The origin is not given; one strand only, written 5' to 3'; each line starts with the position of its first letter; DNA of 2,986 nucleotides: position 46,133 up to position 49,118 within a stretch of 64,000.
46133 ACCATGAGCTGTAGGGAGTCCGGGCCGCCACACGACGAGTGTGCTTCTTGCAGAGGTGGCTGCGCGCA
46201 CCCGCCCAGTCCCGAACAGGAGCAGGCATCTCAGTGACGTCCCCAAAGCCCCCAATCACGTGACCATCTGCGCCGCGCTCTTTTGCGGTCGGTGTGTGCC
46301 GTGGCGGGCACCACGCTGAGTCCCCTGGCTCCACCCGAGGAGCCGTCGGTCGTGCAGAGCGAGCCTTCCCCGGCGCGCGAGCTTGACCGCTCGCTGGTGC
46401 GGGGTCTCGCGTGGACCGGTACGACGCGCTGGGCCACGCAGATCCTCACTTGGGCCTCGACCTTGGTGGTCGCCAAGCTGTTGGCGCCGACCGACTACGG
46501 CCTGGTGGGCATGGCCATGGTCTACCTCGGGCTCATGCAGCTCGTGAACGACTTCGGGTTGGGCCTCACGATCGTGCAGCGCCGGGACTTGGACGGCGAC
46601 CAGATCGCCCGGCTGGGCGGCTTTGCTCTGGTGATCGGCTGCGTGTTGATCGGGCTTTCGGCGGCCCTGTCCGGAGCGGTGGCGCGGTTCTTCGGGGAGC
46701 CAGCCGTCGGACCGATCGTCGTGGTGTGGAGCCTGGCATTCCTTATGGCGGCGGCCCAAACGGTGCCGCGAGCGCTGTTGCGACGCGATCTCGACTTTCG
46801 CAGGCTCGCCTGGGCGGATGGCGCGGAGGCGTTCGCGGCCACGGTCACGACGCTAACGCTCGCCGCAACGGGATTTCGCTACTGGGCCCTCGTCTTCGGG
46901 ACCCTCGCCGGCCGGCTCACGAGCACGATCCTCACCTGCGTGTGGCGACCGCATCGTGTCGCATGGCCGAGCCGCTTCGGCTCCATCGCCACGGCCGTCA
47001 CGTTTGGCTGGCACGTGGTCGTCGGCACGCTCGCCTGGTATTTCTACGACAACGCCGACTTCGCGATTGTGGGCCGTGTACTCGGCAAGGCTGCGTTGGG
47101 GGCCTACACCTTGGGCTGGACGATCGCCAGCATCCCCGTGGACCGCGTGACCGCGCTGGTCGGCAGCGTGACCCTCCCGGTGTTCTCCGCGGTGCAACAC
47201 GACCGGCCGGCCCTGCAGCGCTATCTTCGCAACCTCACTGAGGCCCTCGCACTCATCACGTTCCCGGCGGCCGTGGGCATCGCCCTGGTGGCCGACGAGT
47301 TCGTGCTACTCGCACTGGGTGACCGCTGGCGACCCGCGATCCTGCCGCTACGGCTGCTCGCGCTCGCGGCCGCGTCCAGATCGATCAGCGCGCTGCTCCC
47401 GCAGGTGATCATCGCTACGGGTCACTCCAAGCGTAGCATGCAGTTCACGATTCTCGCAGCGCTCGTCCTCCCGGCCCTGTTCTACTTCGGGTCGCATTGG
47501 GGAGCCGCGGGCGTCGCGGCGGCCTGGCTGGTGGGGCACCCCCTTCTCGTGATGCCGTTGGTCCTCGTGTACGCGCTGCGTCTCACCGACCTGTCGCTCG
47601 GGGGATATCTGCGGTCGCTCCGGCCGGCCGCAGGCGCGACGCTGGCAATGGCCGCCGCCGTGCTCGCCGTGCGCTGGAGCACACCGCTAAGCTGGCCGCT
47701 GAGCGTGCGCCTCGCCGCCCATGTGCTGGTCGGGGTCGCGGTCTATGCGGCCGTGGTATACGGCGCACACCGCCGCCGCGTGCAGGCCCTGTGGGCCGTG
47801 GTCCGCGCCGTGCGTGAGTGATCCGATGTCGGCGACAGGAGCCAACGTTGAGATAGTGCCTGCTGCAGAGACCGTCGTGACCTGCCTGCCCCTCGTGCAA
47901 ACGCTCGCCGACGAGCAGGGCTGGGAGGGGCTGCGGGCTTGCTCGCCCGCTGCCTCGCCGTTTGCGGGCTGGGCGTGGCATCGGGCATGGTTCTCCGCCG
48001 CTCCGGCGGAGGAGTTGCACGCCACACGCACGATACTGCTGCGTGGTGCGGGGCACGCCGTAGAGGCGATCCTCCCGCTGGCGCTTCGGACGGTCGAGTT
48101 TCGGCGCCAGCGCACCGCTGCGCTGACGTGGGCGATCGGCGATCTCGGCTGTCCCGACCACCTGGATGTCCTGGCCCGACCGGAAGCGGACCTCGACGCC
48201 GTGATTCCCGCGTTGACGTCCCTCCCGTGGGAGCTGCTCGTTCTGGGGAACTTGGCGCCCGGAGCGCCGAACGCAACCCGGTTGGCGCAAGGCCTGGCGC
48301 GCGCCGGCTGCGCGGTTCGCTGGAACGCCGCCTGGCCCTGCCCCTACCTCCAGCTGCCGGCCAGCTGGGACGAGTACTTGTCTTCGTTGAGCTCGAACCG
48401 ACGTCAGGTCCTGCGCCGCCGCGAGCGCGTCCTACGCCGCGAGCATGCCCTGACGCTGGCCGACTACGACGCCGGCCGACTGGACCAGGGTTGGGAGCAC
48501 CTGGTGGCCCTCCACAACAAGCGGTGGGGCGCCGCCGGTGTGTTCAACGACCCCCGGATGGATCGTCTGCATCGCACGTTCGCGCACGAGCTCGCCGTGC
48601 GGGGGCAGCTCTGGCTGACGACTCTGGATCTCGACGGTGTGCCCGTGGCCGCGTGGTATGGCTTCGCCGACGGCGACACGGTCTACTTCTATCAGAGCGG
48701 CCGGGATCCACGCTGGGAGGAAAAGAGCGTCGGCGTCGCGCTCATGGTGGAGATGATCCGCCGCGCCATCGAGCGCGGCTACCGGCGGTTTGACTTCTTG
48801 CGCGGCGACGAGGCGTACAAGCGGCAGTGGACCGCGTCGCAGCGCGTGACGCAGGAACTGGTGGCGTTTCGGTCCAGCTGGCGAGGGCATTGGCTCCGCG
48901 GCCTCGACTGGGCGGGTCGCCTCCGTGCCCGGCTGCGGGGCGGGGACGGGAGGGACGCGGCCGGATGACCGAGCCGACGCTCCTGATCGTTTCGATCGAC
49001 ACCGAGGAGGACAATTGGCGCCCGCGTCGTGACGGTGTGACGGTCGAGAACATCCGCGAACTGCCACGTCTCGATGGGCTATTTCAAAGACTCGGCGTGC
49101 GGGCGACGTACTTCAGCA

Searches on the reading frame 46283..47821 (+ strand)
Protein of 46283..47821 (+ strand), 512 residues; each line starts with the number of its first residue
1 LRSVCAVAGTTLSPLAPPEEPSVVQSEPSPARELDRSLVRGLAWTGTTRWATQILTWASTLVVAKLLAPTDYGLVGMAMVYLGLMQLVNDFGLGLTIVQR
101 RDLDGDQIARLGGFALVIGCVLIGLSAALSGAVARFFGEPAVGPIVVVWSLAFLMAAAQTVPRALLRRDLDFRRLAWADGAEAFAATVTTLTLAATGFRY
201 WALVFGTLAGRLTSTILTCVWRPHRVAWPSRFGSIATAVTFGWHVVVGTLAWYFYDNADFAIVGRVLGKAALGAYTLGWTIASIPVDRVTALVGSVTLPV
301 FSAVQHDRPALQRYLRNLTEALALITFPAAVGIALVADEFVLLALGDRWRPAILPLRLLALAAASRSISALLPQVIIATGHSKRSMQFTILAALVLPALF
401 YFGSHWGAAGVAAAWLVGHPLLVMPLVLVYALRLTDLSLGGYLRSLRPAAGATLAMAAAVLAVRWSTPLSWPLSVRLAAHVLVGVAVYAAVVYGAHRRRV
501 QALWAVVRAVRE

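Call 55: search_protein_families(library=pfam, proteins=[window:46283-47821:+], max_evalue=0.001)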
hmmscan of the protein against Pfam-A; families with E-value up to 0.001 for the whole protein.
window:46283-47821:+ (512 aa): 2 families
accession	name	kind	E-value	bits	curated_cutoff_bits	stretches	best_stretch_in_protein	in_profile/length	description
PF13440.11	Polysacc_synt_3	-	3e-68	230.6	23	1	62-353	1-292/293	Polysaccharide biosynthesis protein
PF01943.22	Polysacc_synt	-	1.6e-26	93.8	28.2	1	38-304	1-273/274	Polysaccharide biosynthesis protein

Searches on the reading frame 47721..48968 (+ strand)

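Call 55: search_protein_families(library=pfam, proteins=[window:47721-48968:+], max_evalue=0.001)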
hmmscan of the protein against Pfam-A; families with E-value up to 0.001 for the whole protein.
window:47721-48968:+ (415 aa): 1 family
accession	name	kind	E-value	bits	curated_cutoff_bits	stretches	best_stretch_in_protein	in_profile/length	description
PF13480.13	Acetyltransf_6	-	1.4e-34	119.8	22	1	225-368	1-143/143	Acetyltransferase (GNAT) domain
